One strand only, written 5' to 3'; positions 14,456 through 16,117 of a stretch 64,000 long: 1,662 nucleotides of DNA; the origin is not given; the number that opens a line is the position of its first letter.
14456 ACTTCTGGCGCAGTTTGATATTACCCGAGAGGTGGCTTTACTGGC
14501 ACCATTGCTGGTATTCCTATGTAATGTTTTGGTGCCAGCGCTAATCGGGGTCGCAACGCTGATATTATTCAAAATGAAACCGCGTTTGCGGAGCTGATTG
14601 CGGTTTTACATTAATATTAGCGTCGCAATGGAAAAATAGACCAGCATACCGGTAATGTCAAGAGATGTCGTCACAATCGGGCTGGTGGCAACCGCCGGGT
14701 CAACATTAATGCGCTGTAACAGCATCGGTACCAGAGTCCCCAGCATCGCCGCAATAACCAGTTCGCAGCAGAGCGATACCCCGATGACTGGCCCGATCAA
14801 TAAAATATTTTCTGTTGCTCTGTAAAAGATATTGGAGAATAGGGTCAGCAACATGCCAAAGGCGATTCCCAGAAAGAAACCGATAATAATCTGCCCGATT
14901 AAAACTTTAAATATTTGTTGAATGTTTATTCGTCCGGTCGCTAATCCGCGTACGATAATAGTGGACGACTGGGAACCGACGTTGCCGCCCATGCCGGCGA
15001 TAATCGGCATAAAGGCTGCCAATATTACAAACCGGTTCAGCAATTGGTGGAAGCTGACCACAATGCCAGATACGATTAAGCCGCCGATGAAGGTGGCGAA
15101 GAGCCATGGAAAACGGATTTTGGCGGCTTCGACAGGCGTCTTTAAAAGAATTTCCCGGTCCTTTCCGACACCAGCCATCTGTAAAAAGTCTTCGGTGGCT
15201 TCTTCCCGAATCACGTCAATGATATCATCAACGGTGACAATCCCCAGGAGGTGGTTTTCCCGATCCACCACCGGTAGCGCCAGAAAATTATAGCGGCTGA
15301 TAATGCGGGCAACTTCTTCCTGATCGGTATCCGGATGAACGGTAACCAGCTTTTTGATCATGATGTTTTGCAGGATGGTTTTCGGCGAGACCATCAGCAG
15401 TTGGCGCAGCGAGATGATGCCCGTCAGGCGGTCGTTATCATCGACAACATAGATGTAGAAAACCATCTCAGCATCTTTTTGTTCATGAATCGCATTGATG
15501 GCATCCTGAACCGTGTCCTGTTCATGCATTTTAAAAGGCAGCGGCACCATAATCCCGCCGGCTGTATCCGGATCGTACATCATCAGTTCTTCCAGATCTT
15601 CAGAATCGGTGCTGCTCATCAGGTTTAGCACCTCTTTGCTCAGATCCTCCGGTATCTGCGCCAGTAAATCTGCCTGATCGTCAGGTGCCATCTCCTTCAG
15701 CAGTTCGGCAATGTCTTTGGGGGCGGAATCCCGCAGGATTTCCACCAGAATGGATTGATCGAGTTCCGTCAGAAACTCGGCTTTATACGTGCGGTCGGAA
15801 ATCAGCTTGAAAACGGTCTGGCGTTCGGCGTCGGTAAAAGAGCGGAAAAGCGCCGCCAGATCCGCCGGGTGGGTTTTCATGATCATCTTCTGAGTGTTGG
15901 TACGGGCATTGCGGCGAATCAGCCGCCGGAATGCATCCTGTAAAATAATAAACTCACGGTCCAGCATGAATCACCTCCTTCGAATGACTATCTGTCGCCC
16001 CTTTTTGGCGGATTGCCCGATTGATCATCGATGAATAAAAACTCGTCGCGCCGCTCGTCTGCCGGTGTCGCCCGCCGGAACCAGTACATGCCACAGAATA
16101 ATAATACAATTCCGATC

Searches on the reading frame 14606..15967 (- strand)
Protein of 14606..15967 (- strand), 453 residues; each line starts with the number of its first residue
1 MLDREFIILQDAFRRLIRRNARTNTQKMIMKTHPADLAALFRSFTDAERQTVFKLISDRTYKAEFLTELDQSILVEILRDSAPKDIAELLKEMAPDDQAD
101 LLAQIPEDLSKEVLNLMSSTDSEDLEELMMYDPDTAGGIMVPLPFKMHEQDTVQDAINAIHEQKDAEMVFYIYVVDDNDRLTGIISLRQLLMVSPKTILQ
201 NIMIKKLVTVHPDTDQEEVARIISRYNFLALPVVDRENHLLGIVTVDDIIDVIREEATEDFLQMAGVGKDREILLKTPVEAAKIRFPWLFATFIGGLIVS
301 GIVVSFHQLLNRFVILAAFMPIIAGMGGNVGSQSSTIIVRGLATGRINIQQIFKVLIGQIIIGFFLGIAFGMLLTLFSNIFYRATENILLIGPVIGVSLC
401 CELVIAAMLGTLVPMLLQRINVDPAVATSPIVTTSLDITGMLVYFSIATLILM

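Call 8: search_protein_families(library=ncbifam, proteins=[window:14606-15967:-])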
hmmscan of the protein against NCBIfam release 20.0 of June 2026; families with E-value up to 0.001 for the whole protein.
window:14606-15967:- (453 aa): 19 families
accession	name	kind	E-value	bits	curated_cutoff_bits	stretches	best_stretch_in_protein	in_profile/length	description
TIGR00400.1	mgtE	equivalog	3.7e-111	372.1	232.75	1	8-452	8-447/450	magnesium transporter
NF038279.1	TF_CBS_SpxR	exception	1.4e-11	43.8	600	1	147-259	203-311/427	CBS-HotDog domain-containing transcription factor SpxR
TIGR01302.1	IMP_dehydrog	equivalog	5.6e-11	42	481.5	1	155-254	97-201/450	IMP dehydrogenase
TIGR01186.1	proV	subfamily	6.7e-10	38.6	326.6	1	152-256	260-360/363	betaine/proline/choline family ABC transporter ATP-binding protein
NF005869.0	PRK07807.1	equivalog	5.2e-09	35.7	549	1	143-250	98-201/479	GuaB1 family IMP dehydrogenase-related protein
NF041552.1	TF_PrdR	equivalog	7.9e-09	34.4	795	1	140-259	12-131/577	sigma-54 dependent transcriptional regulator PrdR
NF011443.0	PRK14869.1-5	equivalog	3.2e-08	32.5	335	1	199-265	71-137/546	putative manganese-dependent inorganic diphosphatase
NF052358.1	GMPRedGuaB1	equivalog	1e-07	31.5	675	1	141-249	96-200/479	GMP reductase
NF053603.1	HhpR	exception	1.2e-07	31.2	520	1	172-251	35-115/282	CBS domain-containing high hydrostatic pressure regulator HhpR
NF011447.0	PRK14869.2-3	equivalog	1.1e-06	27.6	522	1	200-260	71-131/540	putative manganese-dependent inorganic diphosphatase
TIGR01303.1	IMP_DH_rel_1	equivalog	1.6e-06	27.3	562.75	1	143-247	97-196/475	GuaB1 family IMP dehydrogenase-related protein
NF011449.0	PRK14869.2-5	equivalog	2.5e-06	26.8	411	1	199-257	69-128/451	putative manganese-dependent inorganic diphosphatase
NF011440.0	PRK14869.1-2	equivalog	6.1e-06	25.1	746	1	199-252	69-122/541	putative manganese-dependent inorganic diphosphatase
TIGR01137.1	cysta_beta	equivalog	1.2e-05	24.2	510.25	0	200-255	341-396/457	cystathionine beta-synthase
NF041630.1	CBS_CbpB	equivalog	2.4e-05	24.2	125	1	172-254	45-136/143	cyclic-di-AMP-binding protein CbpB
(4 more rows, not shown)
